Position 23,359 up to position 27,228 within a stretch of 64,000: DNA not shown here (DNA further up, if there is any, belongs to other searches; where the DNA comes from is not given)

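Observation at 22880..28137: Full-length LINE inserted at the exact symmetry centre of a roughly 185-bp palindrome, with an inverted rather than direct flanking repeat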

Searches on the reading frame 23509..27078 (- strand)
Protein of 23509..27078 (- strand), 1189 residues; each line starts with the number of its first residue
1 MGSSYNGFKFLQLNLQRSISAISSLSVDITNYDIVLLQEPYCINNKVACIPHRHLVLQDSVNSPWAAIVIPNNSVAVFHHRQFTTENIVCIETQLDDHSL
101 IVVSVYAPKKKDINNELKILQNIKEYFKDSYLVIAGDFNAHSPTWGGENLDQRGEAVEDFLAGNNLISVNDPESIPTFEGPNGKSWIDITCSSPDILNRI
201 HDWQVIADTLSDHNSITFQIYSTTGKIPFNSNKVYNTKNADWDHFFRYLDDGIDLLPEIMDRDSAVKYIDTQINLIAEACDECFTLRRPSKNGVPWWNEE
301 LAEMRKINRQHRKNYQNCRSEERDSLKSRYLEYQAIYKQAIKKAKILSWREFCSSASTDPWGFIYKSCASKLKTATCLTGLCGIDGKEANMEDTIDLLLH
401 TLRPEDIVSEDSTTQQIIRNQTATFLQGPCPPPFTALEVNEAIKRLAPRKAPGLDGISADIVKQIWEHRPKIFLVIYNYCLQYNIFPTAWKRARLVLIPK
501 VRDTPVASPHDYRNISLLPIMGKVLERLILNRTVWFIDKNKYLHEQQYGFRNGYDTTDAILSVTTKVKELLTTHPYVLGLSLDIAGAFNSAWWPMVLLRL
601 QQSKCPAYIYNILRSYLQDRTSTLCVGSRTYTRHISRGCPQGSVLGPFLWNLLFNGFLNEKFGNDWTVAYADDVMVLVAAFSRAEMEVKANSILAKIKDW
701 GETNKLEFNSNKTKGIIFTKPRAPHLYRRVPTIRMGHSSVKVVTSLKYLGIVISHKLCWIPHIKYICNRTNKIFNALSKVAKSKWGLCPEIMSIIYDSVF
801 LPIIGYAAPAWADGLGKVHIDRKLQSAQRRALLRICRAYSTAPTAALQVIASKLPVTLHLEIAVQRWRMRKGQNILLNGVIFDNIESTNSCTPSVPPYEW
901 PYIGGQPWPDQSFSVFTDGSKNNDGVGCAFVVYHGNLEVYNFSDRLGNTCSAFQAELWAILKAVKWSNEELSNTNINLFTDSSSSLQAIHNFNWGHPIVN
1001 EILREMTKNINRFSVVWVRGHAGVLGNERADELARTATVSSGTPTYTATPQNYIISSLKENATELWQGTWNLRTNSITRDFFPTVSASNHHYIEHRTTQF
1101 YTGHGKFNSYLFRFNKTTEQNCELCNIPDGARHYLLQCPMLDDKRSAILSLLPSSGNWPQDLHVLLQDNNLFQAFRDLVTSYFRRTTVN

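Call 10: search_protein_families(library=pfam, proteins=[window:23509-27078:-], max_evalue=0.01)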
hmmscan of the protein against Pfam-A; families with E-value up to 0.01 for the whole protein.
window:23509-27078:- (1189 aa): 5 families
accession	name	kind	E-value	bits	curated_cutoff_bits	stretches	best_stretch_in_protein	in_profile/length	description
PF00078.32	RVT_1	-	2.6e-31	109.4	29.6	1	509-752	6-204/205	Reverse transcriptase (RNA-dependent DNA polymerase)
PF14529.12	Exo_endo_phos_2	-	3.4e-25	88.6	27.4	1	101-216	2-116/117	Endonuclease-reverse transcriptase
PF00075.30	RNase_H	-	1.2e-17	64.8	25.8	1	911-1037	2-139/141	RNase H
PF13456.12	RVT_3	-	0.0004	20.7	21.6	1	928-1036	15-122/123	Reverse transcriptase-like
PF03372.29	Exo_endo_phos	-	0.00041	20.6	24.5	1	29-213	26-225/225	Endonuclease/Exonuclease/phosphatase family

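Call 11: find_encoding_contigs(protein=window:23509-27078:-, flank=3000, max_places=10)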
Protein window:23509-27078:- (1189 aa): no gene with exactly this product is on record in the collection.

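Call 12: find_homologous_proteins(query=window:23509-27078:-, max_evalue=1e-20)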
Query window:23509-27078:- (1189 aa): 366 proteins with E <= 1e-20 among 4936 candidates; the best 120 are listed.
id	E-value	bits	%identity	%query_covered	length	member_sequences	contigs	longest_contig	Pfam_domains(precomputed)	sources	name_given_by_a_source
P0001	4.9e-176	606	32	97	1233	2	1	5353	PF00078.33,PF14529.13,PF00075.31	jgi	-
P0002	2.4e-165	571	31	96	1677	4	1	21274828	PF00078.33,PF14529.13,PF00075.31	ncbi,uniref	ncbi:uncharacterized protein LOC134795903 [Cydia splendana]|uniref:uncharacterized protein LOC134795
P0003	6.7e-165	569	31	95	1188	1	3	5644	PF00078.33,PF14529.13,PF00075.31,PF03372.30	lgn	-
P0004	4.9e-161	556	31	97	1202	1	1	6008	PF00078.33,PF14529.13,PF00075.31,PF03372.30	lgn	-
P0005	3.8e-159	550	32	95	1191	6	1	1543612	PF00078.33,PF14529.13,PF00075.31,PF03372.30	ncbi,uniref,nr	ncbi:hypothetical protein JTE90_002302 [Oedothorax gibbosus]|uniref:Retrovirus-related Pol polyprote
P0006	7.5e-156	539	30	96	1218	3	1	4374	PF13456.13,PF00078.33,PF14529.13,PF00075.31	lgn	-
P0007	6.9e-155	536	31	99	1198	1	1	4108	PF00078.33,PF14529.13,PF00075.31,PF03372.30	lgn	-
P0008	1.1e-153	532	33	70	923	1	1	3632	PF00078.33,PF14529.13,PF03372.30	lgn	-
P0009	4.7e-153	530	32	95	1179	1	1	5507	PF00078.33,PF14529.13,PF00075.31,PF03372.30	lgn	-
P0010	1.5e-149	518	31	95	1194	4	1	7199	PF00078.33,PF14529.13,PF00075.31,PF03372.30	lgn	-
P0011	2.0e-148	514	30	96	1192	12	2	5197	PF13456.13,PF00078.33,PF14529.13,PF00075.31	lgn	-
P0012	1.0e-146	509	30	95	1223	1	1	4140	PF00078.33,PF14529.13,PF00075.31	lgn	-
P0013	1.5e-145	505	31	73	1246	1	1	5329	PF00078.33,PF14529.13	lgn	-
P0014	1.2e-144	502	32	73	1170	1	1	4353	PF00078.33,PF14529.13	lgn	-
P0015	5.5e-144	500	30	95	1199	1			PF13456.13,PF00078.33,PF14529.13,PF00075.31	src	-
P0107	1.1e-88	317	28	72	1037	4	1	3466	PF00078.33,PF14529.13,PF03372.30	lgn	-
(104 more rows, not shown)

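Call 47: find_encoding_contigs(protein=P0010, flank=3000, max_places=3)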
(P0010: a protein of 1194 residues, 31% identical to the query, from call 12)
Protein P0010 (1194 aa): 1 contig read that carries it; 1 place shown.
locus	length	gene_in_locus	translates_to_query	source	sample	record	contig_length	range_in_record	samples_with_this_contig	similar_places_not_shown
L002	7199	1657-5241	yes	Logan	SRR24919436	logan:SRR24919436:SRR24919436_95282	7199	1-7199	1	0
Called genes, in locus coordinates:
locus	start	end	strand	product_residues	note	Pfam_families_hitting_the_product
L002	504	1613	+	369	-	-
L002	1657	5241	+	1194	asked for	PF03372:Exo_endo_phos, PF14529:Exo_endo_phos_2, PF00078:RVT_1, PF00075:RNase_H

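Call 48: find_encoding_contigs(protein=P0004, flank=3000, max_places=3)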
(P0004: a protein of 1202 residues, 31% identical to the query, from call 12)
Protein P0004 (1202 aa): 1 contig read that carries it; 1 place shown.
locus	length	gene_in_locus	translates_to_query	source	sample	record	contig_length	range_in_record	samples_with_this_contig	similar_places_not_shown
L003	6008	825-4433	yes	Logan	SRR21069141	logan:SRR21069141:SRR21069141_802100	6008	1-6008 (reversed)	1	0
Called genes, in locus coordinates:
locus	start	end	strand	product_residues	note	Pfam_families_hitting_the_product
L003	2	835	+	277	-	?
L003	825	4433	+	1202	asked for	PF03372:Exo_endo_phos, PF14529:Exo_endo_phos_2, PF00078:RVT_1, PF00075:RNase_H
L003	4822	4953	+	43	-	-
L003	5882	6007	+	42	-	?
